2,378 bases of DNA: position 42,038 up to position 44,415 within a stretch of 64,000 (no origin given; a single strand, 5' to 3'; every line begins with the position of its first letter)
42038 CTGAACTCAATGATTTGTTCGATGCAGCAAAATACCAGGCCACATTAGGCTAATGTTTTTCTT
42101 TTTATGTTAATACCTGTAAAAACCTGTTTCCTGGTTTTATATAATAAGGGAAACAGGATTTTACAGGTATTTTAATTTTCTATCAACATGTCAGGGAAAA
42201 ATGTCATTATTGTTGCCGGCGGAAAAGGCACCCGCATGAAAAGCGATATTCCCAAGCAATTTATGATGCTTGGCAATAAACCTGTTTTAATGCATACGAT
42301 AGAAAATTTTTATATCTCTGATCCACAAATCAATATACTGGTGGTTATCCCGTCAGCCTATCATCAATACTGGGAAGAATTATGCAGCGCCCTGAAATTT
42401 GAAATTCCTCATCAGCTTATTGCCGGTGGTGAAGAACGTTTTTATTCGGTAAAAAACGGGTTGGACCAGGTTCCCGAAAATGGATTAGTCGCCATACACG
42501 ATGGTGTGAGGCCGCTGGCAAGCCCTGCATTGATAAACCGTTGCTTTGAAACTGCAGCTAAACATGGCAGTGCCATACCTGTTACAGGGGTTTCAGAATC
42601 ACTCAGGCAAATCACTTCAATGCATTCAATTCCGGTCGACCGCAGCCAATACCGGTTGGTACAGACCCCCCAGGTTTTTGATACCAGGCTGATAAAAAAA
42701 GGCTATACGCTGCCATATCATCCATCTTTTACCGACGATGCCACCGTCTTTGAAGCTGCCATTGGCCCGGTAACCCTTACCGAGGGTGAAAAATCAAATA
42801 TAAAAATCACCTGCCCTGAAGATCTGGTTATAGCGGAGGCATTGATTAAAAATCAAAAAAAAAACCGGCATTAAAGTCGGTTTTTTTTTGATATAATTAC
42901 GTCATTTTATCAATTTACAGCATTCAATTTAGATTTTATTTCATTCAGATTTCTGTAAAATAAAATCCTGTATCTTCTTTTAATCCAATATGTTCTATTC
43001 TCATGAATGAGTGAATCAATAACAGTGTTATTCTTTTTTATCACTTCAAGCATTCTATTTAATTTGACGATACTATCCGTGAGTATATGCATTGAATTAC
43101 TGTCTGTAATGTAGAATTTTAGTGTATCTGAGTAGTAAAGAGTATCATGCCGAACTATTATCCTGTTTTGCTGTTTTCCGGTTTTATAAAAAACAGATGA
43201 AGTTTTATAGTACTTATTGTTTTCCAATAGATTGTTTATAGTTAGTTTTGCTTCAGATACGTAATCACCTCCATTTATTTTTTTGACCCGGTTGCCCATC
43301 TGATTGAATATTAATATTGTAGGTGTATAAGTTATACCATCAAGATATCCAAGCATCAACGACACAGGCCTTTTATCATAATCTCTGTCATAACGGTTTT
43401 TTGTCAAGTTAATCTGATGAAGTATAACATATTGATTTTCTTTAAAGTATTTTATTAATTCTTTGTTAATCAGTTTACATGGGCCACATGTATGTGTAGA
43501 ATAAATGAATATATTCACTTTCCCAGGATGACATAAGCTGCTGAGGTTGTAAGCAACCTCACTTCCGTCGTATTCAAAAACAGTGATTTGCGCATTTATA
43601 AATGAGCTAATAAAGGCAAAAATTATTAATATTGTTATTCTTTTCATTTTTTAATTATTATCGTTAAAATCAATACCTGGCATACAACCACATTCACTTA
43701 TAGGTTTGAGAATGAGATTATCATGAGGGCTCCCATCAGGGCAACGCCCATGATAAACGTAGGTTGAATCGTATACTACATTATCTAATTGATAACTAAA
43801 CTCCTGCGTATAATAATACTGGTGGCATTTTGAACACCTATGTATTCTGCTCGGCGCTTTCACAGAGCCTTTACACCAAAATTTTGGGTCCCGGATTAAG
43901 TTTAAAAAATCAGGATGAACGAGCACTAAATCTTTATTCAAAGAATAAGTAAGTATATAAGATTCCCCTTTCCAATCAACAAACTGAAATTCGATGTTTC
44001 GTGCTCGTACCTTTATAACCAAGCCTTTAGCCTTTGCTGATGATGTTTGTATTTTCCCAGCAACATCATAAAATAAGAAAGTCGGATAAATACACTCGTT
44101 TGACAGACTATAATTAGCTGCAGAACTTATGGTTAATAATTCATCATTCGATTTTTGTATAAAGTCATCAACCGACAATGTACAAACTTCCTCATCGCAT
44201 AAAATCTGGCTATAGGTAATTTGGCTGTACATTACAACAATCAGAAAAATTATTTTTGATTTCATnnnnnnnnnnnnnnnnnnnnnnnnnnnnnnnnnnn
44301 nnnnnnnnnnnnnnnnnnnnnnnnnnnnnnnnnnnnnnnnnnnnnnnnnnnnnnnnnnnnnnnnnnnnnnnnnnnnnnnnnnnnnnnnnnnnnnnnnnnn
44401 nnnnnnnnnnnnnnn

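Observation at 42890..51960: AT-rich ~9 kb accessory insert between ispD and rnhB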

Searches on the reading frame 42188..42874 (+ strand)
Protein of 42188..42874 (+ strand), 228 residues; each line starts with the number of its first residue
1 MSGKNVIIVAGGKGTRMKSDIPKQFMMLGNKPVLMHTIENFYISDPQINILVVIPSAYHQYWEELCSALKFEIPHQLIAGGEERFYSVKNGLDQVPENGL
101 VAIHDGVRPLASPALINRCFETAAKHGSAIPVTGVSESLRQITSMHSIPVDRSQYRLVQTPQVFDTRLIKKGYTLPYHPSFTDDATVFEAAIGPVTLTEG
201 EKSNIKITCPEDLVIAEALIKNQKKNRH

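Call 8: find_related_loci(query=window:42188-42874:+, collection=genome_contigs, flank=10000)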
Query window:42188-42874:+ (228 aa) in genome_contigs; peptide patterns used: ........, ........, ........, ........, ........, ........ (x = any residue, [..] = any of these).
143 stretches matched a pattern; 33 encode a relative of the query (tblastn E <= 1e-3); 33 distinct loci.
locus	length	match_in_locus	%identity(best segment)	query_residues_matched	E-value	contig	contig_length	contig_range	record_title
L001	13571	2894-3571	51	4-227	1e-73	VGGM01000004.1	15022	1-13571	MAG: Bacteroidetes bacterium isolate K_DeepCast_150m_m2_259 K_DeepCast_150m_m2_259_Ga0194126_10007620, whole genome shot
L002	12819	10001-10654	51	7-223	1e-72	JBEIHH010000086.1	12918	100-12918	MAG: Crocinitomicaceae bacterium isolate Sample-102-S76-bin-193 Sample_102_S76-bin_193-k141_286129, whole genome shotgun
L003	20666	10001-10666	52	4-222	4e-72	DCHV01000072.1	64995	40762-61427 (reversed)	MAG TPA_asm: Prevotellaceae bacterium UBA1743 UBA1743_contig_7535, whole genome shotgun sequence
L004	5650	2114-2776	51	4-225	4e-70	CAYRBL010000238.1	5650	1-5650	MAG TPA_asm: uncultured Bacteroides sp. isolate binchicken_co2_197 genome assembly, contig: NODE_14746_length_5650_cov_1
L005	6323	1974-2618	52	4-219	6e-70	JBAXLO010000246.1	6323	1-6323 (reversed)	MAG: Bacteroidota bacterium isolate ELA429 MAG429_246, whole genome shotgun sequence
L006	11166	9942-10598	52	1-219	6e-70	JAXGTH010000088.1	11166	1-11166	MAG: Bacteroidales bacterium isolate AnMBR.bin392 bin392_88, whole genome shotgun sequence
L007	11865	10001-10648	52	7-221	1e-68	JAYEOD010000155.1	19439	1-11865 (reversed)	MAG: Bacteroidota bacterium isolate MAG038 MAG038_155, whole genome shotgun sequence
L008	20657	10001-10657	47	3-220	7e-69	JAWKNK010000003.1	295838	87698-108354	MAG: Flavobacteriales bacterium isolate ABC1.138 ABC1.138.fa-3, whole genome shotgun sequence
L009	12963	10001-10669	48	4-226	2e-68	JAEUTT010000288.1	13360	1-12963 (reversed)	MAG: Bacteroidia bacterium isolate new MAG-336 k141_2976274, whole genome shotgun sequence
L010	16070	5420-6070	47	5-220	1e-67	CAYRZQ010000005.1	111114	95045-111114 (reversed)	MAG TPA_asm: uncultured Comamonadaceae bacterium isolate binchicken_co214_81 genome assembly, contig: NODE_82_length_111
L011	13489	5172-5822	47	5-220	1e-67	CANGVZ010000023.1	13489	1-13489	MAG: Flavobacteriales bacterium isolate RE-15aug16-25 genome assembly, contig: RE-15aug16-C6723, whole genome shotgun se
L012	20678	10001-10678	48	6-223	4e-67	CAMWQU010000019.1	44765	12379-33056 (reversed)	MAG TPA_asm: uncultured Prevotellaceae bacterium isolate SRR14411267_bin.8_metawrap_v1.3_MAG genome assembly, contig: NO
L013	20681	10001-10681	49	4-227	3e-67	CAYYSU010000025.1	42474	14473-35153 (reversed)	MAG TPA_asm: uncultured Bacteroidales bacterium isolate binchicken_co59_185 genome assembly, contig: NODE_1431_length_42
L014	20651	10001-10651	50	5-222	5e-66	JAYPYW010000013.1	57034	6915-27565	MAG: Flavobacteriales bacterium isolate 139586_S187_metabat_bins_sspec.tsv.080 NODE_411_length_57034_cov_6.142316, whole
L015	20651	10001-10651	47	5-220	6e-66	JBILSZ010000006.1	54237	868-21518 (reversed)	MAG: Flavobacteriales bacterium isolate ME2018-07-03_3300044637_group8_bin69 Rohwer_bin990_scaffold_160_c1, whole genome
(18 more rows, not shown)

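Call 13: find_encoding_contigs(protein=window:42188-42874:+, flank=10000, max_places=8)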
Protein window:42188-42874:+ (228 aa): 6 contigs read that carry it; 5 places shown.
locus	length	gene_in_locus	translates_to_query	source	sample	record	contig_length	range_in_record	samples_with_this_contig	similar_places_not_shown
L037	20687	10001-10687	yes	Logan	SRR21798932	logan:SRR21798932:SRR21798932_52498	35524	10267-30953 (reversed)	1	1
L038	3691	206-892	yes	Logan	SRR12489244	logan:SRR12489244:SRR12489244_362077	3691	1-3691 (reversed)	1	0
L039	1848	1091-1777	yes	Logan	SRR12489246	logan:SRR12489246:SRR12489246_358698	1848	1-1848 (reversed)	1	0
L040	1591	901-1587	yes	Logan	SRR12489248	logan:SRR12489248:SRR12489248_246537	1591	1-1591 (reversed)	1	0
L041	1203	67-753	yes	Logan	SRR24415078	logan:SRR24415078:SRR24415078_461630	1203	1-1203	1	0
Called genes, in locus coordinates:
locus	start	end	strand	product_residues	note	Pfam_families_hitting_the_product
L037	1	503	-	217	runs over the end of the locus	PF01965:DJ-1_PfpI (weak)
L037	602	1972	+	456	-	PF01225:Mur_ligase, PF08245:Mur_ligase_M, PF02875:Mur_ligase_C (weak)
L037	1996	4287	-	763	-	PF18962:Por_Secre_tail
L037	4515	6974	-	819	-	PF03030:H_PPase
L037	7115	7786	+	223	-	PF01370:Epimerase, PF13460:NAD_binding_10, PF08732:HIM1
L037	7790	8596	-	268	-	PF01183:Glyco_hydro_25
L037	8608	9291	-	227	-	PF00027:cNMP_binding, PF13545:HTH_Crp_2, PF00325:Crp (weak)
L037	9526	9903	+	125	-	PF01597:GCV_H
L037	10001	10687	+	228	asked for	PF01128:IspD, PF12804:NTP_transf_3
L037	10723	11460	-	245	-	PF13098:Thioredoxin_2 (weak)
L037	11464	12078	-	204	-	-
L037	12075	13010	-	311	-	-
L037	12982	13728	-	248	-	-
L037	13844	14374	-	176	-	-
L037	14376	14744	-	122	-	-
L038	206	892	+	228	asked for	PF01128:IspD, PF12804:NTP_transf_3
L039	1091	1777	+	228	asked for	PF01128:IspD, PF12804:NTP_transf_3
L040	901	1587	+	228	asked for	PF01128:IspD, PF12804:NTP_transf_3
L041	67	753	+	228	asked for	PF01128:IspD, PF12804:NTP_transf_3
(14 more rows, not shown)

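Call 15: find_homologous_proteins(query=window:42188-42874:+, max_evalue=1e-40)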
Query window:42188-42874:+ (228 aa): 7979 proteins with E <= 1e-40 among 8000 candidates; the best 120 are listed.
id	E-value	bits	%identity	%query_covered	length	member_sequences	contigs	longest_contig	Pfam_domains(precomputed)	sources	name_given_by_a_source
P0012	1.1e-144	497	97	100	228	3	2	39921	PF01128.26,PF12804.14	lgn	-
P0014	3.9e-77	277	60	94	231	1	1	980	PF01128.26,PF12804.14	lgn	-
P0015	1.2e-76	275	61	95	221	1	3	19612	PF01128.26,PF12804.14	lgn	-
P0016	6.0e-76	273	57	98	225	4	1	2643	PF01128.26,PF12804.14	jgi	jgi:2-C-methyl-D-erythritol 4-phosphate cytidylyltransferase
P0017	8.0e-76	272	57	97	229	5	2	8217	PF01128.26,PF12804.14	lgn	-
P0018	2.3e-73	264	60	95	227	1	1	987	PF01128.26,PF12804.14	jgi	-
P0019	2.4e-73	264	59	95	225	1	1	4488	PF01128.26,PF12804.14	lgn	-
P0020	4.6e-73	263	56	95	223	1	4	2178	PF01128.26,PF12804.14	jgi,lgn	jgi:2-C-methyl-D-erythritol 4-phosphate cytidylyltransferase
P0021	1.1e-72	262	55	98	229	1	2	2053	PF01128.26,PF12804.14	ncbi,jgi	jgi:2-C-methyl-D-erythritol 4-phosphate cytidylyltransferase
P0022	1.2e-72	262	57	96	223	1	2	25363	PF01128.26,PF12804.14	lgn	-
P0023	1.5e-72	262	55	96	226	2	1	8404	PF01128.26,PF12804.14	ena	-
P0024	1.9e-72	261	53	98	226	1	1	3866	PF01128.26,PF12804.14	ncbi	-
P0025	2.0e-72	261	59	95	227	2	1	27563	PF01128.26,PF12804.14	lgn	-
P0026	2.3e-72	261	58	96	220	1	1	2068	PF00483.30,PF01128.26,PF12804.14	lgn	-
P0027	4.0e-72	260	58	95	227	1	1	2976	PF01128.26,PF12804.14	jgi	jgi:2-C-methyl-D-erythritol 4-phosphate cytidylyltransferase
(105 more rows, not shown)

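Call 16: find_encoding_contigs(protein=P0015, flank=10000, max_places=3)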
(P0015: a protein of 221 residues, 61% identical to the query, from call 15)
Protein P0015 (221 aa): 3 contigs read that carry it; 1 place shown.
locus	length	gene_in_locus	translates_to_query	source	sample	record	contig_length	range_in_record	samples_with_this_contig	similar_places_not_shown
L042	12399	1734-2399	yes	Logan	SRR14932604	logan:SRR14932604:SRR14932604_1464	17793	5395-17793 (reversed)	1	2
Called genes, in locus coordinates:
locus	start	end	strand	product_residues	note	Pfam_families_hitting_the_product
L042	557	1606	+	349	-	PF02547:Queuosine_synth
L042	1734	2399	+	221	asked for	PF01128:IspD, PF12804:NTP_transf_3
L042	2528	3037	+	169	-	PF02075:RuvC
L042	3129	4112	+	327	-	PF03372:Exo_endo_phos, PF19580:Exo_endo_phos_3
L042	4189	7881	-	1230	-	PF18076:FGAR-AT_N, PF18072:FGAR-AT_linker, PF02769:AIRS_C, PF22689:FGAR-AT_PurM_N-like, PF02769:AIRS_C, PF13507:GATase_5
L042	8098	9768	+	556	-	PF01839:FG-GAP (faint), PF13517:FG-GAP_3, PF18962:Por_Secre_tail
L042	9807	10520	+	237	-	PF00571:CBS (faint)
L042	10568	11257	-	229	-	PF00722:Glyco_hydro_16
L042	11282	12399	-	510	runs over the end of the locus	PF03806:ABG_transport, PF03606:DcuC (weak)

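Call 17: find_encoding_contigs(protein=P0025, flank=10000, max_places=3)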
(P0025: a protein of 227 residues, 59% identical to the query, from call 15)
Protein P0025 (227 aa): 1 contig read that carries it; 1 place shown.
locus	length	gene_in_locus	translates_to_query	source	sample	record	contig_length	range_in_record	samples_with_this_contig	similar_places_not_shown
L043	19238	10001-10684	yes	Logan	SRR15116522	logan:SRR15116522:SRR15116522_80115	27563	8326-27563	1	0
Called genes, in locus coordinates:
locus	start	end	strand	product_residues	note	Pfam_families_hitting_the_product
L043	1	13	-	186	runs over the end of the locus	PF13238:AAA_18, PF13207:AAA_17 (weak)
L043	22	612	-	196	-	PF18306:LDcluster4, PF03641:Lysine_decarbox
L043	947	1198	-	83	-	-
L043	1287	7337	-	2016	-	PF01835:MG2, PF07703:A2M_BRD (faint), PF00207:A2M, PF17973:bMG10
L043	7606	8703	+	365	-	PF00108:Thiolase_N, PF08545:ACP_syn_III, PF08541:ACP_syn_III_C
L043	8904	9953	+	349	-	PF02547:Queuosine_synth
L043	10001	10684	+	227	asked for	PF01128:IspD, PF12804:NTP_transf_3 (weak)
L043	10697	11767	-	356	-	PF13365:Trypsin_2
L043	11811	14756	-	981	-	PF00176:SNF2-rel_dom, PF00270:DEAD (faint), PF04851:ResIII (faint), PF00271:Helicase_C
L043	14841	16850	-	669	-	PF12969:DUF3857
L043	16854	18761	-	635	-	PF12969:DUF3857, PF01841:Transglut_core (weak), PF12970:DUF3858 (weak)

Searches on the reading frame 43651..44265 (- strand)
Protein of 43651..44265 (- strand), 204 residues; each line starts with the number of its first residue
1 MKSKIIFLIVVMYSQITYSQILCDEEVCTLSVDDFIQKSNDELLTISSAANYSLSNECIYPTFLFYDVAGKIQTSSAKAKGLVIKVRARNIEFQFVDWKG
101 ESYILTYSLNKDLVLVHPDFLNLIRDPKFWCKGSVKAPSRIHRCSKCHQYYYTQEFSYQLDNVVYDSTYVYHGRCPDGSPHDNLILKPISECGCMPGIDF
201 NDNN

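Call 3: search_protein_families(library=pfam, proteins=[window:43651-44265:-], max_evalue=0.1)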
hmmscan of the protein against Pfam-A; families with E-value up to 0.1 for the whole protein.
window:43651-44265:- (204 aa): 0 families

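Call 4: search_protein_families(library=padloc, proteins=[window:43651-44265:-], max_evalue=0.1)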
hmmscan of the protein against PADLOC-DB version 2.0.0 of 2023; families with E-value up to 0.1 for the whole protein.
window:43651-44265:- (204 aa): 0 families

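Call 5: search_protein_families(library=ncbifam, proteins=[window:43651-44265:-], max_evalue=0.1)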
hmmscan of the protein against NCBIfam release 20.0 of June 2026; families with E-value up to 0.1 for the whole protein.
window:43651-44265:- (204 aa): 0 families

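Call 18: search_protein_families(library=phrogs, proteins=[window:43651-44265:-], max_evalue=0.1)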
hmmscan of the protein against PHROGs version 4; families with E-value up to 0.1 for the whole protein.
window:43651-44265:- (204 aa): 1 family
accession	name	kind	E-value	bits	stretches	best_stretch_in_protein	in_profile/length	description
phrog_27956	-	unknown function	0.097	14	0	136-157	5-26/48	-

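Call 62: search_solved_structures(query=window:43651-44265:-, max_evalue=10)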
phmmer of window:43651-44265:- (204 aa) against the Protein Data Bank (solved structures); distinct sequences matched with E-value up to 10: 5.
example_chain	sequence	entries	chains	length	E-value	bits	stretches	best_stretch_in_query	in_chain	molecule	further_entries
8qcq_6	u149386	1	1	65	0.12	15.3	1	131-157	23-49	Large ribosomal subunit protein bL31-A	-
5njt_y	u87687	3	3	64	0.26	14.2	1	131-155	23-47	50S ribosomal protein L31 | Large ribosomal subunit protein bL31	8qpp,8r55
6ha1_6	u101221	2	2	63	0.26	14.2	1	131-155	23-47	50S ribosomal protein L31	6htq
3j9w_B3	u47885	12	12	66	0.27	14.2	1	131-155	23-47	50S ribosomal protein bL31 | 50S ribosomal protein L31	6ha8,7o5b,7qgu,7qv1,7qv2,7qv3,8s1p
4e2u_A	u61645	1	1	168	0.99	12.3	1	33-97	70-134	Pho radA intein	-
